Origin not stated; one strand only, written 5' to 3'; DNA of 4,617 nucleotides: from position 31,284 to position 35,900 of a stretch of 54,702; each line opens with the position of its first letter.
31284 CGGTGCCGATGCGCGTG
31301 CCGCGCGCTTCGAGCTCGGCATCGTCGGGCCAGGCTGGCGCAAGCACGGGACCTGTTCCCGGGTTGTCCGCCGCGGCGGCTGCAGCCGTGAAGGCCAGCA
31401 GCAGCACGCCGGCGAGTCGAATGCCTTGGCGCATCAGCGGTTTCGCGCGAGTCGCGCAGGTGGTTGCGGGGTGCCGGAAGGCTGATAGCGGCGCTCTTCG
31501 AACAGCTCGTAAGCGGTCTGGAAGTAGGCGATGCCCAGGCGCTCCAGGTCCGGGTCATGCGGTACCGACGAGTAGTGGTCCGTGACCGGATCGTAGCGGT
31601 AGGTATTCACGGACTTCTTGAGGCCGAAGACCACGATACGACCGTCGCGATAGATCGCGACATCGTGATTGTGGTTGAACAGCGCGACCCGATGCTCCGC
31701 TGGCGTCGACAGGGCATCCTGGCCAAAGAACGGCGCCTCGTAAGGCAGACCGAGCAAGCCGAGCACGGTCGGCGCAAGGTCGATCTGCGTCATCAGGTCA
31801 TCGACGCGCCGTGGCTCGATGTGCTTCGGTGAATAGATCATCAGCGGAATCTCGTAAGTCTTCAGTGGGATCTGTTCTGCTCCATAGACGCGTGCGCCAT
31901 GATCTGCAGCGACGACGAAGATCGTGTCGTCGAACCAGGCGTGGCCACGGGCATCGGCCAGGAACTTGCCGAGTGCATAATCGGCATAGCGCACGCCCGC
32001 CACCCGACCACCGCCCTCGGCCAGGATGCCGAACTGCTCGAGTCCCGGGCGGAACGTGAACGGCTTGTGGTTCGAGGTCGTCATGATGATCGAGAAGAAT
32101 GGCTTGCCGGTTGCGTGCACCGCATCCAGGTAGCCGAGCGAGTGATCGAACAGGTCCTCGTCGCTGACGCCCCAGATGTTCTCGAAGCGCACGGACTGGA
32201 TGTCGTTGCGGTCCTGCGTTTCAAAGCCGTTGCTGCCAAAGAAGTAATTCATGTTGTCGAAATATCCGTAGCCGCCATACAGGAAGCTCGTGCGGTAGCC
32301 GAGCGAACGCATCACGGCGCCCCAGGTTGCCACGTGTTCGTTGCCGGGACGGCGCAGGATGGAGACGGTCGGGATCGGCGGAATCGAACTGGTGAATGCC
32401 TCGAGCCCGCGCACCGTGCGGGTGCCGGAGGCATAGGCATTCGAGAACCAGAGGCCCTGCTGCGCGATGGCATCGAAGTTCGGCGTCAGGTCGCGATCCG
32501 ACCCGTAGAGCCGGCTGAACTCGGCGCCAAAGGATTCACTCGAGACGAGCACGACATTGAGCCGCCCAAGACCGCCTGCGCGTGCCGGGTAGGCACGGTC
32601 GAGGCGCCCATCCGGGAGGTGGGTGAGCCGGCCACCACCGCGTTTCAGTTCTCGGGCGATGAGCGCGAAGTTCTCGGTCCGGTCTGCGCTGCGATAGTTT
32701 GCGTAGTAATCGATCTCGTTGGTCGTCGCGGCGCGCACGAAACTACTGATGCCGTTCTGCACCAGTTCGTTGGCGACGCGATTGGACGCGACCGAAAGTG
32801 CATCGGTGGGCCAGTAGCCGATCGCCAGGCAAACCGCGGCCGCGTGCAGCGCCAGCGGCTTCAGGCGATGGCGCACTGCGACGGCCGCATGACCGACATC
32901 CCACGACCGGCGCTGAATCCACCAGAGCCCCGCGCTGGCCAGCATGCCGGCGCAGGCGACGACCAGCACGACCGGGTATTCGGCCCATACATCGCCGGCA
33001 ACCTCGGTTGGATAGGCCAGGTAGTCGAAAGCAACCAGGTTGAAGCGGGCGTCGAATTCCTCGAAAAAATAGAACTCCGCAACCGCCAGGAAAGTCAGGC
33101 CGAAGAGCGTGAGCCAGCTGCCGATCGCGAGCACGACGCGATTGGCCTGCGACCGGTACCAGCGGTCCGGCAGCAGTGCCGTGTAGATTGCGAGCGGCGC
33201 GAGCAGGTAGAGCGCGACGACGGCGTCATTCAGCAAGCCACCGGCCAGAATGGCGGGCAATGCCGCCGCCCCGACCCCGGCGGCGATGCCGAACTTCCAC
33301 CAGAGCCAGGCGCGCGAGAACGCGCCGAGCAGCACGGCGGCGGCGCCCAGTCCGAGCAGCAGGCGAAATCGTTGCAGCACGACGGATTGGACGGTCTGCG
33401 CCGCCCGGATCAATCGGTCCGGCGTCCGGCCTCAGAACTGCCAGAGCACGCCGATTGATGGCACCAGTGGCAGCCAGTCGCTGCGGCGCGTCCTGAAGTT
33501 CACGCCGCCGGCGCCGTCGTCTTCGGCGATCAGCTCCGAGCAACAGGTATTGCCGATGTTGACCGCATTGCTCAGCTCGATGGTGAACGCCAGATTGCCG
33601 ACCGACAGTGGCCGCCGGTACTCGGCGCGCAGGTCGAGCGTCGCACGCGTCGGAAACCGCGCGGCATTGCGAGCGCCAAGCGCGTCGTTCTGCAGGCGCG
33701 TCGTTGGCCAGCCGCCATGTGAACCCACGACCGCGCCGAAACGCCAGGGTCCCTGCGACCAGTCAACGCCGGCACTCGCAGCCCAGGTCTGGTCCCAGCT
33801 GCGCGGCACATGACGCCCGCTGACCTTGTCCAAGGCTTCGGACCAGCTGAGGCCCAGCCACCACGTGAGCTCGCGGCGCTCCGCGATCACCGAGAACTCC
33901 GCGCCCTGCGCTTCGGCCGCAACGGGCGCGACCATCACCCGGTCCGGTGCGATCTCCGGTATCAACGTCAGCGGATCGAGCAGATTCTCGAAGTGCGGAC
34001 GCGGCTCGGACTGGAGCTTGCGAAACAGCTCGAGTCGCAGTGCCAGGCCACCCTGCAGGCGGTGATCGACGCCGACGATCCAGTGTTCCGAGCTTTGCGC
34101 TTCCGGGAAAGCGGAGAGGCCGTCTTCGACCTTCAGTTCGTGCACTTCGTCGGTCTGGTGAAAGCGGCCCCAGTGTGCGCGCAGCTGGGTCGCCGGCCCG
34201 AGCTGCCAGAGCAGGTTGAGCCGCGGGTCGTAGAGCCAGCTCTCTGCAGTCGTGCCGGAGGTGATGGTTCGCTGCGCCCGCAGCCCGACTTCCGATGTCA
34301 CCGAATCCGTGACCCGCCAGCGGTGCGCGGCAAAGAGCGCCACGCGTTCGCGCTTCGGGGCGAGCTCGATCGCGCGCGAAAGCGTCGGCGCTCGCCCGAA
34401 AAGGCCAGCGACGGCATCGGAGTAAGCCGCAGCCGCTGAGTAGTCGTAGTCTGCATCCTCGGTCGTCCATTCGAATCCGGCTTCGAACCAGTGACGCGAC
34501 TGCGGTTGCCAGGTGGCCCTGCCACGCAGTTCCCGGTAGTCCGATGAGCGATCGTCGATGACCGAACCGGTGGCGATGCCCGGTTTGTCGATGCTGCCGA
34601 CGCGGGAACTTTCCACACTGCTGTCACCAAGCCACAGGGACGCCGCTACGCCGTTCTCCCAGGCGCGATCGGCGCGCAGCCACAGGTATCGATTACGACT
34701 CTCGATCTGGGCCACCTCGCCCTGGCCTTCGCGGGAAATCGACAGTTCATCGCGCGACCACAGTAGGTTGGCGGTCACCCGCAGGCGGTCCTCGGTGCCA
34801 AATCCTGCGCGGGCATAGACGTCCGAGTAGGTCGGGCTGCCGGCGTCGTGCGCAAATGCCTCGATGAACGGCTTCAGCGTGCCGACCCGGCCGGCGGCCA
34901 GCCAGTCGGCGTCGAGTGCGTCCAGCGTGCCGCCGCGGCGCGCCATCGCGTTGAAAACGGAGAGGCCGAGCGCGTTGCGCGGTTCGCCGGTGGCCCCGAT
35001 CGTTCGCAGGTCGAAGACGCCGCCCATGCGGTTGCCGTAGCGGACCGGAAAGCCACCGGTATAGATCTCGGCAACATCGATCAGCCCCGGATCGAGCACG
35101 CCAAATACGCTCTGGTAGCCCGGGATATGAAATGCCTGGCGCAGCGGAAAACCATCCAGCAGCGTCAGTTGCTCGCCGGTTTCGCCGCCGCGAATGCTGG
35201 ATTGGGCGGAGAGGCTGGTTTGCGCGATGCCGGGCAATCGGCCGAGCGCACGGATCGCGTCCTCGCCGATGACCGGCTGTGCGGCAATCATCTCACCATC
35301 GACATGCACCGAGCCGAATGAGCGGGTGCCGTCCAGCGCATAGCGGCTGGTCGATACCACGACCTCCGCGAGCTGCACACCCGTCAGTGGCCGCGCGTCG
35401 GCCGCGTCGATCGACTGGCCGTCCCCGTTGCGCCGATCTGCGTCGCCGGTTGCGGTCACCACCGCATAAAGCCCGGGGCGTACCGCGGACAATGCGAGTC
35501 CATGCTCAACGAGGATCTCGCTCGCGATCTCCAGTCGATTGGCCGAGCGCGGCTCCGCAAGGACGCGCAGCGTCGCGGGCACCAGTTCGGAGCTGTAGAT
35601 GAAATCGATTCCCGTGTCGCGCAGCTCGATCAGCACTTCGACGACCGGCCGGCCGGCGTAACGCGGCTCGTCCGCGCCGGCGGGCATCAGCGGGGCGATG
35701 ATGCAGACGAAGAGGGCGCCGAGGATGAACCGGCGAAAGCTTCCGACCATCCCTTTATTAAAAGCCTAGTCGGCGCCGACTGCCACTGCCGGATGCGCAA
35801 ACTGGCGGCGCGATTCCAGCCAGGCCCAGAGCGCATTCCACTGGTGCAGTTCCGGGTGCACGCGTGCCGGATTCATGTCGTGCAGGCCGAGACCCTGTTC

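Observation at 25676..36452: Nine co-directional genes: a cell-surface-signalling triad (STN-type TonB-dependent transducer, ECF sigma, FecR) split by envelope/lipid-A-type modifying enzymes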

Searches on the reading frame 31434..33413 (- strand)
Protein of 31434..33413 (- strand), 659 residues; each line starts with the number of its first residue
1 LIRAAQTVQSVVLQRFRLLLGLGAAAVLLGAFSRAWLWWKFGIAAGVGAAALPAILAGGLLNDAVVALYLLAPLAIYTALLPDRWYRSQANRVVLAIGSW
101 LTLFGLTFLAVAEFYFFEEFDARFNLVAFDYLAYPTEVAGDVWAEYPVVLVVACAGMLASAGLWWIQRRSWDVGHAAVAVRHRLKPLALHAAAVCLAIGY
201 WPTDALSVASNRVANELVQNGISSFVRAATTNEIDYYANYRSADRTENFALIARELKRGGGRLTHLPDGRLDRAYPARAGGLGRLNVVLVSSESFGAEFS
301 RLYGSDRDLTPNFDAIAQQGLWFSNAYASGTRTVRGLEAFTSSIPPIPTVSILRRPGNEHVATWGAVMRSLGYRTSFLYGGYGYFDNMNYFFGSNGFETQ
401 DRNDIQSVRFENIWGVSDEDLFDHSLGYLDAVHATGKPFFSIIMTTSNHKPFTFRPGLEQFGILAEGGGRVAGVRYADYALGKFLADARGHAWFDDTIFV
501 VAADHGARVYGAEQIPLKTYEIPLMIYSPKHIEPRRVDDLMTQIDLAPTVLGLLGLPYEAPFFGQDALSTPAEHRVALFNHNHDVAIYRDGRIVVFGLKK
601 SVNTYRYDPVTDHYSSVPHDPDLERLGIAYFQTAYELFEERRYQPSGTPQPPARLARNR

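Call 3: search_protein_families(library=pfam, proteins=[window:31434-33413:-], max_evalue=0.01)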
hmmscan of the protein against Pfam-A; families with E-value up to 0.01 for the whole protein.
window:31434-33413:- (659 aa): 2 families
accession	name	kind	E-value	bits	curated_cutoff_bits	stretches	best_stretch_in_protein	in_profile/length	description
PF00884.28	Sulfatase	-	5.6e-47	161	25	1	286-555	2-300/301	Sulfatase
PF16347.10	SGSH_C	-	0.0031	18.1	29.3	1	520-567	16-64/154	N-sulphoglucosamine sulphohydrolase, C-terminal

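Call 4: search_protein_families(library=ncbifam, proteins=[window:31434-33413:-], max_evalue=0.01)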
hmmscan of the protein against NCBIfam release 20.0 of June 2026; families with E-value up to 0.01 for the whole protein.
window:31434-33413:- (659 aa): 6 families
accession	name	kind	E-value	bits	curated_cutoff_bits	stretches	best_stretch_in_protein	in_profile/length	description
NF053595.1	LptchSynLtaSGpos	equivalog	1.5e-17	63.4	970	1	284-581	237-554/626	lipoteichoic acid synthase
NF009027.0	PRK12363.1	equivalog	2.8e-14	52.7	572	1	365-571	243-459/703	phosphoglycerol transferase I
NF003000.0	PRK03776.1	equivalog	1e-09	37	574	1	284-556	161-447/763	phosphatidylglycerol--membrane-oligosaccharide glycerophosphotransferase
TIGR03417.1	chol_sulfatase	equivalog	2.6e-09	36.5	433.45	1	472-556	257-346/500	choline-sulfatase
NF010322.0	PRK13759.1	equivalog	0.00012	20.7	481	0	285-331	7-53/486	arylsulfatase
NF045661.1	HdlasePehA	equivalog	0.0017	17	900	0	477-562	291-383/506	phosphoric/sulfuric ester hydrolase PehA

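Call 25: search_solved_structures(query=window:31434-33413:-, max_evalue=0.001)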
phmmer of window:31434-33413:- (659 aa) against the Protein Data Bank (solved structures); distinct sequences matched with E-value up to 0.001: 26.
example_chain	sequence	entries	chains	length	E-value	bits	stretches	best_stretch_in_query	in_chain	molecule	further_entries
3lxq_A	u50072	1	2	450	3.4e-67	230.4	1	276-611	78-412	Uncharacterized protein VP1736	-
4uop_A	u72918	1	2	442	1.5e-14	56.4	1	278-570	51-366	LIPOTEICHOIC ACID PRIMASE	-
2w8d_A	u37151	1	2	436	2.8e-12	48.9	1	281-583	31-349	PROCESSED GLYCEROL PHOSPHATE LIPOTEICHOIC ACID SYNTHASE 2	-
9ihk_D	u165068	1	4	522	6.1e-10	41.2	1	476-557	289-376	Sulfatase_S1_30A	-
4uoo_A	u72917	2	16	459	1.2e-09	40.2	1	284-581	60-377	LIPOTEICHOIC ACID SYNTHASE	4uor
2w5q_A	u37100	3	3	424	2.3e-09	39.3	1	277-507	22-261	PROCESSED GLYCEROL PHOSPHATE LIPOTEICHOIC ACID SYNTHASE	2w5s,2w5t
2w5r_A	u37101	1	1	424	3.1e-09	38.9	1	278-507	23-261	PROCESSED GLYCEROL PHOSPHATE LIPOTEICHOIC ACID SYNTHASE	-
6bia_A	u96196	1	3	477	1.2e-07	33.7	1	424-559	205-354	Sulfatase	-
6b0k_A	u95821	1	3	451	1.4e-07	33.4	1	424-559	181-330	Iota-carrageenan sulfatase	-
6b0j_A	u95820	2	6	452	1.4e-07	33.4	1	424-559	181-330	Iota-carrageenan sulfatase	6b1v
2qzu_A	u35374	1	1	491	7.8e-07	30.9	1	477-562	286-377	Putative sulfatase yidJ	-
9bes_B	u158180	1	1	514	2.2e-06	29.5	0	475-582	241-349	S1_8A Sulfatase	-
9bb9_A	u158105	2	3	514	2.4e-06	29.3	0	475-582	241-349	S1_8A sulfatase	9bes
9hh2_A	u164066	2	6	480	3.1e-06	28.9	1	433-554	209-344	Sulfatase, family S1-19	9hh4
9hh3_A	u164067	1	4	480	3.7e-06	28.7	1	433-554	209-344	Sulfatase, family S1-19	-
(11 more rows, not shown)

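Call 76: find_homologous_proteins(query=window:31434-33380:-, max_evalue=1e-10)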
Query window:31434-33380:- (648 aa): 4370 proteins with E <= 1e-10 among 8000 candidates; the best 120 are listed.
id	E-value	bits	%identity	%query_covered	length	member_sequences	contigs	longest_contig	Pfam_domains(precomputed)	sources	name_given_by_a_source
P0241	0.0e+0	1489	100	100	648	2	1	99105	PF00884.29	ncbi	ncbi:MAG: LTA synthase family protein [Steroidobacteraceae bacterium]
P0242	0.0e+0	1395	94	100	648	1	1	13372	PF00884.29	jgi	-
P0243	0.0e+0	1240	84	99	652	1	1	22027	PF00884.29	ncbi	-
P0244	0.0e+0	1197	81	100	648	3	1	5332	PF00884.29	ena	-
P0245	0.0e+0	1195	81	100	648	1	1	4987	PF00884.29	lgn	-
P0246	0.0e+0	1193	80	100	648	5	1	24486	PF00884.29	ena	-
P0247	0.0e+0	1193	81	100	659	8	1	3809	PF00884.29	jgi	-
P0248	0.0e+0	1159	80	100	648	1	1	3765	PF00884.29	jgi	-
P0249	0.0e+0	1157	80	96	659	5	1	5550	PF00884.29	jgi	jgi:phosphoglycerol transferase MdoB-like AlkP superfamily enzyme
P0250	0.0e+0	1156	80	100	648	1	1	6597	PF00884.29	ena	-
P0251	0.0e+0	1141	78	100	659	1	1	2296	PF00884.29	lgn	-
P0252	0.0e+0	1141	78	97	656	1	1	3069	PF00884.29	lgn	-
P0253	0.0e+0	1139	76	100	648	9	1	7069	PF00884.29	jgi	jgi:phosphoglycerol transferase MdoB-like AlkP superfamily enzyme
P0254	0.0e+0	1137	77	100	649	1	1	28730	PF00884.29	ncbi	-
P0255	0.0e+0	1137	79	97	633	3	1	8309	PF00884.29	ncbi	-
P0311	2.8e-268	910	65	97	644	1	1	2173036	PF00884.29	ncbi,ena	-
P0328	1.3e-262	891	65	94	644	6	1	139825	PF00884.29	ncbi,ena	-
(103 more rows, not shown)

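Call 77: find_encoding_contigs(protein=P0311, flank=9000, max_places=2)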
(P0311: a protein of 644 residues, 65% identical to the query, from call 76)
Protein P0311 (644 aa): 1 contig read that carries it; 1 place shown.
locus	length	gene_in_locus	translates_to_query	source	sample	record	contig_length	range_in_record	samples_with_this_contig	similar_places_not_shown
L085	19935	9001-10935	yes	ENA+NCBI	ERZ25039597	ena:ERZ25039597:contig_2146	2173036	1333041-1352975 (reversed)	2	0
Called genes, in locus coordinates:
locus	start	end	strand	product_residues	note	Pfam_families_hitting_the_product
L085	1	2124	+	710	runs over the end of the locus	-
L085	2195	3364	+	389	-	PF09985:Glucodextran_C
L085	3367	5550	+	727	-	PF21226:MalQ_N, PF02446:Glyco_hydro_77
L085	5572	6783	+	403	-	PF06293:Kdo, PF13224:DUF4032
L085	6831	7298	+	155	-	PF18602:Rap1a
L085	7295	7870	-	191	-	PF13441:Gly-zipper_YMGG (weak), PF05433:Rick_17kDa_Anti, PF13488:Gly-zipper_Omp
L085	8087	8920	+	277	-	PF00248:Aldo_ket_red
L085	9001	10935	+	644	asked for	PF00884:Sulfatase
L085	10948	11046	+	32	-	-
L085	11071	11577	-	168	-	PF00578:AhpC-TSA, PF08534:Redoxin, PF00085:Thioredoxin (faint), PF13905:Thioredoxin_8 (weak)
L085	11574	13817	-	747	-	PF08497:Radical_SAM_N, PF04055:Radical_SAM, PF11842:DUF3362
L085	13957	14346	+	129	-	PF13560:HTH_31 (weak), PF20432:Xre-like-HTH, PF01381:HTH_3 (weak), PF09722:Xre_MbcA_ParS_C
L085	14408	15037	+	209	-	PF08808:RES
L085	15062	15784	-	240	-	PF20772:TACO1_YebC_N, PF01709:Transcrip_reg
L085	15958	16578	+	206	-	PF11845:Tll0287-like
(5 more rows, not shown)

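Call 78: find_encoding_contigs(protein=P0328, flank=9000, max_places=2)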
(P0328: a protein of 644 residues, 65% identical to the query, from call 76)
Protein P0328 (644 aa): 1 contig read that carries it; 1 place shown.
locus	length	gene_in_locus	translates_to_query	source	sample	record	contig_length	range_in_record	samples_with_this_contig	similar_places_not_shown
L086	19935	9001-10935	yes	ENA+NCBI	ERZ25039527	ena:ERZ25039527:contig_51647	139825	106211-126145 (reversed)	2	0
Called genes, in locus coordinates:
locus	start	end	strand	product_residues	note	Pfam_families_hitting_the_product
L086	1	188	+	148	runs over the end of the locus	-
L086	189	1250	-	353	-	-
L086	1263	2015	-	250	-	PF00106:adh_short, PF08659:KR, PF13561:adh_short_C2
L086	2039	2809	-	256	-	PF00440:TetR_N, PF17939:TetR_C_30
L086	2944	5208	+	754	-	PF07715:Plug, PF00593:TonB_dep_Rec_b-barrel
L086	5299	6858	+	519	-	PF00501:AMP-binding, PF13193:AMP-binding_C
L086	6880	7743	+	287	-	PF00561:Abhydrolase_1, PF12146:Hydrolase_4, PF12697:Abhydrolase_6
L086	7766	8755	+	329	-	PF03372:Exo_endo_phos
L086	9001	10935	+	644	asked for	PF00884:Sulfatase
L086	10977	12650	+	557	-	PF01103:Omp85 (faint)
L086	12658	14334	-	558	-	PF13432:TPR_16 (weak), PF13424:TPR_12 (weak), PF13414:TPR_11 (weak), PF13431:TPR_17 (weak), PF00515:TPR_1 (weak), PF07719:TPR_2 (weak), PF00685:Sulfotransfer_1, PF13469:Sulfotransfer_3, +10 more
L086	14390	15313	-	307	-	PF00126:HTH_1, PF03466:LysR_substrate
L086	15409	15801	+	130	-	PF01042:Ribonuc_L-PSP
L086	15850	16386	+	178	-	PF08212:Lipocalin_2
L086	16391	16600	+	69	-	PF07311:Dodecin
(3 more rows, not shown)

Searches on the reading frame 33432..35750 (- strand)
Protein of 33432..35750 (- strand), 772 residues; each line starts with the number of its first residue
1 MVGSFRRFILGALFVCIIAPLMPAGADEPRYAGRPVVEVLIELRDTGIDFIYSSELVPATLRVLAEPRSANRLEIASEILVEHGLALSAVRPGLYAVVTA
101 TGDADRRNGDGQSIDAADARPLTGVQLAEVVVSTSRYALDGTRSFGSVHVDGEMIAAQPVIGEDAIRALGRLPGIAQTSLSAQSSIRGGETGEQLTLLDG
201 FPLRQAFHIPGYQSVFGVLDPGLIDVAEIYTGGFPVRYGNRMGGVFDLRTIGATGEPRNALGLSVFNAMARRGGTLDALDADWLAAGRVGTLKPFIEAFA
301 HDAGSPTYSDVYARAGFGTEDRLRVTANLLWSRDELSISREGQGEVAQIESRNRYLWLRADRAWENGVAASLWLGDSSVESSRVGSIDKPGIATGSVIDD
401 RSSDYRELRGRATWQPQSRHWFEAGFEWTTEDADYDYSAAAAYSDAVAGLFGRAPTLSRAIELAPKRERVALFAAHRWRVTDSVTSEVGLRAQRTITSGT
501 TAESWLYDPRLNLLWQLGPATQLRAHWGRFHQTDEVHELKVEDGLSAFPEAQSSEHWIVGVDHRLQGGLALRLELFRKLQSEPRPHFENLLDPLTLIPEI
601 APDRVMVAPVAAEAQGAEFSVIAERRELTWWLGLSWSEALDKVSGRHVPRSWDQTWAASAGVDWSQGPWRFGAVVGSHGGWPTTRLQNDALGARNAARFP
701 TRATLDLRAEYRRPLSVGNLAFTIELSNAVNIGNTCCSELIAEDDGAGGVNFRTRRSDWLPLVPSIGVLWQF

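Call 3: search_protein_families(library=pfam, proteins=[window:33432-35750:-], max_evalue=0.01)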
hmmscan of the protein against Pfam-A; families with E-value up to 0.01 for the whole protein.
window:33432-35750:- (772 aa): 2 families
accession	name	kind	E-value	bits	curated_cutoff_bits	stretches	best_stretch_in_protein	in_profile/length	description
PF00593.30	TonB_dep_Rec_b-barrel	-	3e-15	57.5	27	1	277-725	15-432/436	TonB dependent receptor-like, beta-barrel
PF07715.20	Plug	-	3.8e-07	31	23.9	1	150-245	12-107/107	TonB-dependent Receptor Plug Domain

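Call 4: search_protein_families(library=ncbifam, proteins=[window:33432-35750:-], max_evalue=0.01)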
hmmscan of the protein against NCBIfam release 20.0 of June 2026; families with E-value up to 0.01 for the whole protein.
window:33432-35750:- (772 aa): 2 families
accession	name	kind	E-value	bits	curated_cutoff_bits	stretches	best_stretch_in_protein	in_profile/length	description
TIGR01783.1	TonB-siderophor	subfamily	0.00098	17.9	223.5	0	153-262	12-119/649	TonB-dependent siderophore receptor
NF038079.1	TonB_sider_MxcH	equivalog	0.0072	14.4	925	0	163-256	149-244/792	TonB-dependent siderophore myxochelin receptor MxcH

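Call 19: search_protein_families(library=pfam, proteins=[window:33432-35750:-], max_evalue=1)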
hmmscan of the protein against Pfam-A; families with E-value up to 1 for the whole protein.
window:33432-35750:- (772 aa): 3 families
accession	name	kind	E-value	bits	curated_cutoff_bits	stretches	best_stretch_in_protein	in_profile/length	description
PF00593.30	TonB_dep_Rec_b-barrel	-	3e-15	57.5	27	1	277-725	15-432/436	TonB dependent receptor-like, beta-barrel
PF07715.20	Plug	-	3.8e-07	31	23.9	1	150-245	12-107/107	TonB-dependent Receptor Plug Domain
PF25183.1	OMP_b-brl_4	-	0.023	13.5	30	1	434-491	338-389/838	Outer membrane beta barrel domain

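Call 23: find_homologous_proteins(query=window:33432-35750:-, max_evalue=0.00001)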
Query window:33432-35750:- (772 aa): 248 proteins with E <= 0.00001 among 8000 candidates; the best 120 are listed.
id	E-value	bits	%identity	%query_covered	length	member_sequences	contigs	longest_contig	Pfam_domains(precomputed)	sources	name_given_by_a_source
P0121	0.0e+0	1370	78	100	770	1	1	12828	PF07715.21,PF00593.31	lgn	-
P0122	0.0e+0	1361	79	99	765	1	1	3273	PF07715.21,PF00593.31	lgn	-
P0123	0.0e+0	1254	64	100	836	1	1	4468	PF13715.13,PF07715.21,PF13620.13,PF00593.31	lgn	-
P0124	0.0e+0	1240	76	84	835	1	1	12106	PF13715.13,PF07715.21,PF13620.13,PF00593.31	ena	-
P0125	0.0e+0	1233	75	84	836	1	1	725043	PF13715.13,PF07715.21,PF13620.13,PF00593.31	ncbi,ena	-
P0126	0.0e+0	1227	64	100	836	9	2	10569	PF13715.13,PF07715.21,PF13620.13,PF00593.31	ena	-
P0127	0.0e+0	1224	74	84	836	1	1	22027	PF13715.13,PF07715.21,PF13620.13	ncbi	-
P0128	0.0e+0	1215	62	100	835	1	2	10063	PF13715.13,PF07715.21,PF13620.13,PF00593.31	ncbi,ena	-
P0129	0.0e+0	1213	62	100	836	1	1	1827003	PF13715.13,PF07715.21,PF13620.13,PF00593.31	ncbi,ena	-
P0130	0.0e+0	1212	69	100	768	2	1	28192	PF07715.21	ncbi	-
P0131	0.0e+0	1212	74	84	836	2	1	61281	PF13715.13,PF07715.21,PF13620.13,PF00593.31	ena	-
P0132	0.0e+0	1207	74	84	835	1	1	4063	PF13715.13,PF07715.21,PF13620.13,PF00593.31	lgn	-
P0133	0.0e+0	1207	69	100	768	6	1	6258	PF07715.21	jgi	jgi:outer membrane cobalamin receptor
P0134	0.0e+0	1201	61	100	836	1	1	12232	PF13715.13,PF07715.21,PF13620.13,PF00593.31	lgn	-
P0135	0.0e+0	1201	64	100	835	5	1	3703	PF13715.13,PF07715.21,PF13620.13,PF00593.31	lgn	-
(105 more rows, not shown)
